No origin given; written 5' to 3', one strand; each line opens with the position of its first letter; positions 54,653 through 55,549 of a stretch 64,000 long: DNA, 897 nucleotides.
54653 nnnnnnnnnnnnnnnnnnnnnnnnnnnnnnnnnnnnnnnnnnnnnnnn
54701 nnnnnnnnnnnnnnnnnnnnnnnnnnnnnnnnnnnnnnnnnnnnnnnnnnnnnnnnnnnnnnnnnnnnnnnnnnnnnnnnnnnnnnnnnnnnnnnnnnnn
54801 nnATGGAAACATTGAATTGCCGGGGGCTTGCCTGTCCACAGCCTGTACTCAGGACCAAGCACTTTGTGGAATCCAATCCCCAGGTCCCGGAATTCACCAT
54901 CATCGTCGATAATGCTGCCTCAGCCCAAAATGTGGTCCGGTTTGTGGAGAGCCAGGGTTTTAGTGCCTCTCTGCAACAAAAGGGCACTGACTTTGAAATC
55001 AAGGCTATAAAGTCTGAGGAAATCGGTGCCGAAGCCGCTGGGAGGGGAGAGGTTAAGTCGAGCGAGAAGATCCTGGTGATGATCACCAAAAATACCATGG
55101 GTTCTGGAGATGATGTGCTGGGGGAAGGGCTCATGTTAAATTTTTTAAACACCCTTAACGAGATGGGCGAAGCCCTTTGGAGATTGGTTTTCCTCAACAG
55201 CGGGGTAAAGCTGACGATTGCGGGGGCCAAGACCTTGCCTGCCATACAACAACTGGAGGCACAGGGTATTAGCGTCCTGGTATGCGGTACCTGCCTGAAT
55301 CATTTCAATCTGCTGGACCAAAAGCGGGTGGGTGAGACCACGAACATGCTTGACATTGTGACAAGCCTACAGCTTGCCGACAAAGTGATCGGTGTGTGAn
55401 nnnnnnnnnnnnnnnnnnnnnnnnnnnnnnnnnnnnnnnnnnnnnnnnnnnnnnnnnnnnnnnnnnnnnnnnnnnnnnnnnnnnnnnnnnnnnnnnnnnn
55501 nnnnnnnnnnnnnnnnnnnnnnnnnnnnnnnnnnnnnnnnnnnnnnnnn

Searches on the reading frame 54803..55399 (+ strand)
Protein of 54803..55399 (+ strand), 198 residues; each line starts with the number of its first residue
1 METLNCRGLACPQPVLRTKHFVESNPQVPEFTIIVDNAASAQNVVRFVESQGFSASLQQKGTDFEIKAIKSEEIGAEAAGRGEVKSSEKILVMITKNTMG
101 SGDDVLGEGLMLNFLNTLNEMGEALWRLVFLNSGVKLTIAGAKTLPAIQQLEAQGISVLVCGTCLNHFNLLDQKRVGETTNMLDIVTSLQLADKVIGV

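Call 8: search_protein_families(library=pfam, proteins=[window:54803-55399:+])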
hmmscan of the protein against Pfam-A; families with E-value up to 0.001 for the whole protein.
window:54803-55399:+ (198 aa): 2 families
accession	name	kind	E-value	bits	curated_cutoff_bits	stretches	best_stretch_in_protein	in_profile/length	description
PF01206.22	TusA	-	5.8e-14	52.1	28.6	1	2-66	1-66/70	Sulfurtransferase TusA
PF02635.20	DsrE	-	2.5e-05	24.9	22.7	1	111-195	20-113/116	DsrE/DsrF-like family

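Call 13: find_encoding_contigs(protein=window:54803-55399:+, flank=10000, max_places=10)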
Protein window:54803-55399:+ (198 aa): 3 contigs read that carry it; 2 places shown.
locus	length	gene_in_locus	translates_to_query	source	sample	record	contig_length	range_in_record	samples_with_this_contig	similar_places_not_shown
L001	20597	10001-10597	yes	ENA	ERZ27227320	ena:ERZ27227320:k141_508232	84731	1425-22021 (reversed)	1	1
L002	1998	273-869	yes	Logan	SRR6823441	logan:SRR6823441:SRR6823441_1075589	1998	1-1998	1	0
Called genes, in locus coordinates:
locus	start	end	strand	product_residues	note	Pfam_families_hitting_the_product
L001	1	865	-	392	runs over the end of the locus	PF05977:MFS_3, PF07690:MFS_1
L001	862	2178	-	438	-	PF04055:Radical_SAM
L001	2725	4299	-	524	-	PF00496:SBP_bac_5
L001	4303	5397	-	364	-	PF00158:Sigma54_activat, PF14532:Sigma54_activ_2, PF00493:MCM (faint), PF00004:AAA (faint), PF07728:AAA_5, PF25601:AAA_lid_14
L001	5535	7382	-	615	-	PF07715:Plug, PF00593:TonB_dep_Rec_b-barrel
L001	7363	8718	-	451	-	PF00072:Response_reg, PF00158:Sigma54_activat, PF14532:Sigma54_activ_2, PF07728:AAA_5 (weak), PF25601:AAA_lid_14, PF02954:HTH_8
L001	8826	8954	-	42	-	-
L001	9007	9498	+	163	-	PF00072:Response_reg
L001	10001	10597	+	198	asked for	PF01206:TusA, PF02635:DsrE (faint)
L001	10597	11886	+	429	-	PF06050:HGD-D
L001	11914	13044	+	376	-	PF06050:HGD-D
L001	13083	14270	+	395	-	PF13379:NMT1_2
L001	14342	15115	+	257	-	PF00528:BPD_transp_1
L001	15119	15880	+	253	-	PF00005:ABC_tran, PF13304:AAA_21 (faint)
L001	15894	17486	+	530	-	PF01208:URO-D, PF02607:B12-binding_2 (faint), PF02310:B12-binding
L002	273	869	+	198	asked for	PF01206:TusA, PF02635:DsrE (faint)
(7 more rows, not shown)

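Call 39: find_homologous_proteins(query=window:54803-55396:+, max_evalue=1e-20)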
Query window:54803-55396:+ (198 aa): 7718 proteins with E <= 1e-20 among 8000 candidates; the best 120 are listed.
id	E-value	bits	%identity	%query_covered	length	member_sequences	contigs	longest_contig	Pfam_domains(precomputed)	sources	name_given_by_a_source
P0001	1.4e-122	424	100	100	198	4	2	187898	PF02635.21,PF01206.23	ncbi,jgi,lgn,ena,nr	ncbi:MAG: sulfurtransferase-like selenium metabolism protein YedF [Deltaproteobacteria bacterium]|nr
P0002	4.9e-107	374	87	100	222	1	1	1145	PF02635.21,PF01206.23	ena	-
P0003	5.7e-107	373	86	100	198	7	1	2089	PF02635.21,PF01206.23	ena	-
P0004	6.0e-107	373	87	100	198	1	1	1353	PF01206.23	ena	-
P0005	6.5e-107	373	88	100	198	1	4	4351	PF02635.21,PF01206.23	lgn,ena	-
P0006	1.1e-106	372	88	100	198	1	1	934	PF01206.23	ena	-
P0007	1.7e-106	372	85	100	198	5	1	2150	PF01206.23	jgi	jgi:selenium metabolism protein YedF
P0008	2.3e-106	371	87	100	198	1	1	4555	PF02635.21,PF01206.23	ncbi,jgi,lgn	jgi:selenium metabolism protein YedF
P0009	9.0e-106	370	87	100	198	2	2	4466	PF02635.21,PF01206.23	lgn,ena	-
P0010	3.3e-105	368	85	100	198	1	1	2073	PF02635.21,PF01206.23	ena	-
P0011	8.7e-105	366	85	100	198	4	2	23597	PF01206.23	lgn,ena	-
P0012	1.3e-104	366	85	100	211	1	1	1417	PF02635.21,PF01206.23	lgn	-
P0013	6.2e-104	364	85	100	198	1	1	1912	PF02635.21,PF01206.23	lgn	-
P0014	1.4e-103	362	83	100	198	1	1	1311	PF02635.21,PF01206.23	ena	-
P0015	1.9e-103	362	85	100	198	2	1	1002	PF02635.21,PF01206.23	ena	-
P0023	3.2e-102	358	82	100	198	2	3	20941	PF02635.21,PF01206.23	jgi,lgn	jgi:selenium metabolism protein YedF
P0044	2.8e-98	345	81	100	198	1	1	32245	PF02635.21,PF01206.23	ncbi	-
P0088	2.9e-95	335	78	100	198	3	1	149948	PF02635.21,PF01206.23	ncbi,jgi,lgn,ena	-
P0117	2.0e-91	323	76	100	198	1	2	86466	PF02635.21,PF01206.23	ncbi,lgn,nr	ncbi:MAG: sulfurtransferase-like selenium metabolism protein YedF [Deltaproteobacteria bacterium]|nr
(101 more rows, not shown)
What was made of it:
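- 54803..55399 (+): yedF-like TusA-DsrE gene, first gene of the right flank (followed by two HGD-D genes and ABC transporter genes). Calls 8, 13 and 39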

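Call 40: find_encoding_contigs(protein=P0011, flank=10000, max_places=3)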
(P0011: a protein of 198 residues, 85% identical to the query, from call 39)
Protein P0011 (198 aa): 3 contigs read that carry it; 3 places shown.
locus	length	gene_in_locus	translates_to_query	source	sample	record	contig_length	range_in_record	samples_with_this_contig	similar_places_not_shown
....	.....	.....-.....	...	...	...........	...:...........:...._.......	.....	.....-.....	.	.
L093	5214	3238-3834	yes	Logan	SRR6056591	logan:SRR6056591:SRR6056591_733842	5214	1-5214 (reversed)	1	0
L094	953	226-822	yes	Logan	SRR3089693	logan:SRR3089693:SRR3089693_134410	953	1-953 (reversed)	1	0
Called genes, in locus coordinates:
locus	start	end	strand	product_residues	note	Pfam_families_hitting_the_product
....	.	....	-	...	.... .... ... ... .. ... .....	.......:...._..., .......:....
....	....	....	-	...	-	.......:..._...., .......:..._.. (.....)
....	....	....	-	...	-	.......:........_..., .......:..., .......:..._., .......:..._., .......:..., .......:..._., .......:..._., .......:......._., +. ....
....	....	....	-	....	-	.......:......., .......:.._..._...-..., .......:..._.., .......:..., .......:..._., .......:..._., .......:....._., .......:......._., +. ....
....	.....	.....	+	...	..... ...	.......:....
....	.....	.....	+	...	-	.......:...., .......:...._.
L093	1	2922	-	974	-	?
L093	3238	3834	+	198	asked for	PF01206:TusA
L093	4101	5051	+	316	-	PF00586:AIRS, PF02769:AIRS_C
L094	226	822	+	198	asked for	PF01206:TusA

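Call 41: find_encoding_contigs(protein=P0023, flank=10000, max_places=3)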
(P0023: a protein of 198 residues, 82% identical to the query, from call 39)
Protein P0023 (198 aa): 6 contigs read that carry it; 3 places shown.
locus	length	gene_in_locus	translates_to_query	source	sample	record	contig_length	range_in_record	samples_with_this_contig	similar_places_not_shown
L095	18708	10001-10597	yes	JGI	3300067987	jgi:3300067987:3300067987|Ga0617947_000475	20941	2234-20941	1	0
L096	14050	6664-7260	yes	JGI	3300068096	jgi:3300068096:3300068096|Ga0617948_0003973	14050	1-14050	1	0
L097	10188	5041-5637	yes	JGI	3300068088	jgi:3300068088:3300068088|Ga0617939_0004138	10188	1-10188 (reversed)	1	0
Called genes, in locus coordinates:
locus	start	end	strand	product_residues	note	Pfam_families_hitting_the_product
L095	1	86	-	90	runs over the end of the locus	-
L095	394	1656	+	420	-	PF00109:ketoacyl-synt, PF00108:Thiolase_N (faint), PF02801:Ketoacyl-synt_C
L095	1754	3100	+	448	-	PF03313:SDH_alpha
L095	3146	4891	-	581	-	PF02310:B12-binding, PF04055:Radical_SAM, PF00515:TPR_1 (faint), PF07719:TPR_2 (faint)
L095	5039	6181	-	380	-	PF07143:AttH, PF17186:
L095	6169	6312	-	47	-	-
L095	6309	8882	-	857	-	PF12704:MacB_PCD (weak), PF02687:FtsX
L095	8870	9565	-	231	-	PF00005:ABC_tran, PF13304:AAA_21 (faint)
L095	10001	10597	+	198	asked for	PF01206:TusA, PF02635:DsrE (faint)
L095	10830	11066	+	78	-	-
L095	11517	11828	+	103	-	-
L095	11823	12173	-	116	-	-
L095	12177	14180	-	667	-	PF04055:Radical_SAM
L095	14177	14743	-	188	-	PF01066:CDP-OH_P_transf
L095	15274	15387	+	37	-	-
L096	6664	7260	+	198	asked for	PF01206:TusA, PF02635:DsrE (faint)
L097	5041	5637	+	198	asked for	PF01206:TusA, PF02635:DsrE (faint)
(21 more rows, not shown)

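Call 42: find_encoding_contigs(protein=P0005, flank=10000, max_places=4)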
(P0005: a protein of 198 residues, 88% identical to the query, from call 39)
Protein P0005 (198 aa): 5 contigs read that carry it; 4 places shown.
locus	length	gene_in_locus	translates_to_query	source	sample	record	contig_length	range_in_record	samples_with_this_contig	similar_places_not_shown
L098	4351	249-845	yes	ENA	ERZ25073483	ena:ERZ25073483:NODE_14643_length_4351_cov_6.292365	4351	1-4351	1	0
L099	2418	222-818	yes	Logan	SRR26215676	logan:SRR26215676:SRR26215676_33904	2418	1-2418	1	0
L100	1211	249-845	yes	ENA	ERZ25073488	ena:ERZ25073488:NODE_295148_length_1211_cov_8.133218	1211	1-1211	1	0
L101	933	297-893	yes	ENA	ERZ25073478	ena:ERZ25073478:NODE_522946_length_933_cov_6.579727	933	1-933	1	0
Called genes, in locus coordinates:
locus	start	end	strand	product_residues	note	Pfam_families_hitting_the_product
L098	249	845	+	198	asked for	PF01206:TusA, PF02635:DsrE (weak)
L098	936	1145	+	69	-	PF01869:BcrAD_BadFG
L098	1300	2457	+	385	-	PF13609:Porin_4 (faint), PF07396:Porin_O_P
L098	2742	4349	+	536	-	?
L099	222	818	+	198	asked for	PF01206:TusA, PF02635:DsrE (weak)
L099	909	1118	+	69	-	PF01869:BcrAD_BadFG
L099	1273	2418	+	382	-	?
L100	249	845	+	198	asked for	PF01206:TusA, PF02635:DsrE (weak)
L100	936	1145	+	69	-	PF01869:BcrAD_BadFG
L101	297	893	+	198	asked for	PF01206:TusA, PF02635:DsrE (weak)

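Call 62: find_encoding_contigs(protein=P0088, flank=10000, max_places=2)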
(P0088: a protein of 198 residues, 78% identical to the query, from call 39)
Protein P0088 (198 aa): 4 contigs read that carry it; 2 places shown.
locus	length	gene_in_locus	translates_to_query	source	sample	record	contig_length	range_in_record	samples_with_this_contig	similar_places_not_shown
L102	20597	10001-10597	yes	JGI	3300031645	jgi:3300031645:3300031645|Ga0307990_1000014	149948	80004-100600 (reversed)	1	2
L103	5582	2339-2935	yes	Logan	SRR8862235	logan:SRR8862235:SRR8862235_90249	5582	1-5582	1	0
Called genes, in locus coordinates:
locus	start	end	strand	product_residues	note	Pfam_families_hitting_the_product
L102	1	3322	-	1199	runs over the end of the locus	PF02384:N6_Mtase (faint), PF20473:MmeI_Mtase (weak), PF07669:Eco57I, PF12950:TaqI_C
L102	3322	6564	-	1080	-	PF13091:PLDc_2 (weak), PF00176:SNF2-rel_dom, PF00271:Helicase_C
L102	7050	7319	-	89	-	PF04221:RelB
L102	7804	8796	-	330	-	PF01959:DHQS, PF26558:DHQS_2nd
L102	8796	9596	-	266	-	PF01791:DeoC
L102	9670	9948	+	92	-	-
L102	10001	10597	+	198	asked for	PF01206:TusA, PF02635:DsrE (weak)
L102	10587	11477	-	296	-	PF00398:RrnaAD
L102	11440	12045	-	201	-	PF09835:DUF2062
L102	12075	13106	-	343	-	PF00814:TsaD, PF22521:HypF_C_2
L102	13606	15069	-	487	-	PF00171:Aldedh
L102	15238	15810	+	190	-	PF00440:TetR_N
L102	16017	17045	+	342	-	PF06541:ABC_trans_CmpB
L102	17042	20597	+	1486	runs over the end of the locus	PF00370:FGGY_N (faint), PF01869:BcrAD_BadFG, PF09989:DUF2229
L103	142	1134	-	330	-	PF01959:DHQS, PF26558:DHQS_2nd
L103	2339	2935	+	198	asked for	PF01206:TusA, PF02635:DsrE (weak)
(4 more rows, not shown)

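Call 63: find_encoding_contigs(protein=P0117, flank=10000, max_places=2)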
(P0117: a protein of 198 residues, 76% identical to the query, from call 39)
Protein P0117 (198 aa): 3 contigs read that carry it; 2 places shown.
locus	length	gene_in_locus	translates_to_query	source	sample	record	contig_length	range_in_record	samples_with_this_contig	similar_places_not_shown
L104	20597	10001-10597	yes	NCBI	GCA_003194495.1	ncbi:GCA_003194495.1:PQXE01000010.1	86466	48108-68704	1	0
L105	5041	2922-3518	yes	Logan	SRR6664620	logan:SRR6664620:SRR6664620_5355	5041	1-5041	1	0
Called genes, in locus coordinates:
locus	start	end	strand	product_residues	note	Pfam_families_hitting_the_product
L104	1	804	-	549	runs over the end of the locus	PF02310:B12-binding (faint), PF04055:Radical_SAM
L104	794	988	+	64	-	-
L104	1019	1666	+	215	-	PF01209:Ubie_methyltran, PF01135:PCMT (faint), PF24675:NpmA (weak), PF13847:Methyltransf_31, PF08241:Methyltransf_11, PF08242:Methyltransf_12, PF13649:Methyltransf_25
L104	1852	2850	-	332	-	PF00933:Glyco_hydro_3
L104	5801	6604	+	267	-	PF02673:BacA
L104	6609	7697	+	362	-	PF00089:Trypsin, PF13365:Trypsin_2, PF13180:PDZ_2, PF17820:PDZ_6 (faint)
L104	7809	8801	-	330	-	PF01959:DHQS, PF26558:DHQS_2nd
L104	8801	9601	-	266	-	PF01791:DeoC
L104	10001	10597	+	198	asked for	PF01206:TusA, PF02635:DsrE (weak)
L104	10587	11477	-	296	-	PF00398:RrnaAD, PF13649:Methyltransf_25 (faint)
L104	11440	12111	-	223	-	PF09835:DUF2062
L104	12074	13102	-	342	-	PF00814:TsaD, PF22521:HypF_C_2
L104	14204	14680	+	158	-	PF07592:DDE_Tnp_ISAZ013, PF13358:DDE_3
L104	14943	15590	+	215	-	PF12686:DUF3800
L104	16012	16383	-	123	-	-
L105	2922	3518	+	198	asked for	PF01206:TusA, PF02635:DsrE (weak)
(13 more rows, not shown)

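Call 64: find_encoding_contigs(protein=P0044, flank=10000, max_places=2)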
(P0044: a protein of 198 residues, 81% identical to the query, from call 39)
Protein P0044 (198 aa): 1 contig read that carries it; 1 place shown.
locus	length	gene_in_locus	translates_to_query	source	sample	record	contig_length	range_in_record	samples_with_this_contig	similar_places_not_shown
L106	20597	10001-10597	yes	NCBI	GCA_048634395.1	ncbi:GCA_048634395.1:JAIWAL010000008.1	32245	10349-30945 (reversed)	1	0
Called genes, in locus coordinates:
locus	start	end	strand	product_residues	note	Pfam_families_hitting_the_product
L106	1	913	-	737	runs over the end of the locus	?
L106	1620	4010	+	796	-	PF01609:DDE_Tnp_1 (faint)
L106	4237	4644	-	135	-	-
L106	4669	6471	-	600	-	PF11854:MtrB_PioB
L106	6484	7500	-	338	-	PF22113:Mtrc-MtrF_II-IV_dom (faint), PF02085:Cytochrom_CIII (faint), PF14522:Cytochrome_C7 (faint), PF22678:Cytochrom_c_NrfB-like, PF09699:Paired_CXXCH_1 (weak), PF14537:Cytochrom_c3_2 (weak), PF09699:Paired_CXXCH_1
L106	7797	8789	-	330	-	PF01959:DHQS, PF26558:DHQS_2nd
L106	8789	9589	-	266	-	PF01791:DeoC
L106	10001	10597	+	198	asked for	PF01206:TusA, PF02635:DsrE (weak)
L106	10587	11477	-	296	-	PF00398:RrnaAD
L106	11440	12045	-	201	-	PF09835:DUF2062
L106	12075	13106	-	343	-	PF00814:TsaD, PF22521:HypF_C_2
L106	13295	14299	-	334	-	-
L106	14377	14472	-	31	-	-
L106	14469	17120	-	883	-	PF01368:DHH, PF02272:DHHA1, PF00571:CBS, PF01743:PolyA_pol, PF12627:PolyA_pol_RNAbd (weak)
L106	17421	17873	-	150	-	PF00582:Usp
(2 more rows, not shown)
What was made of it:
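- Tried and rejected: Empty site through YedF homologues: nine contexts were examined and all are unrelated to glnE (calls 39-42, 62-64).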
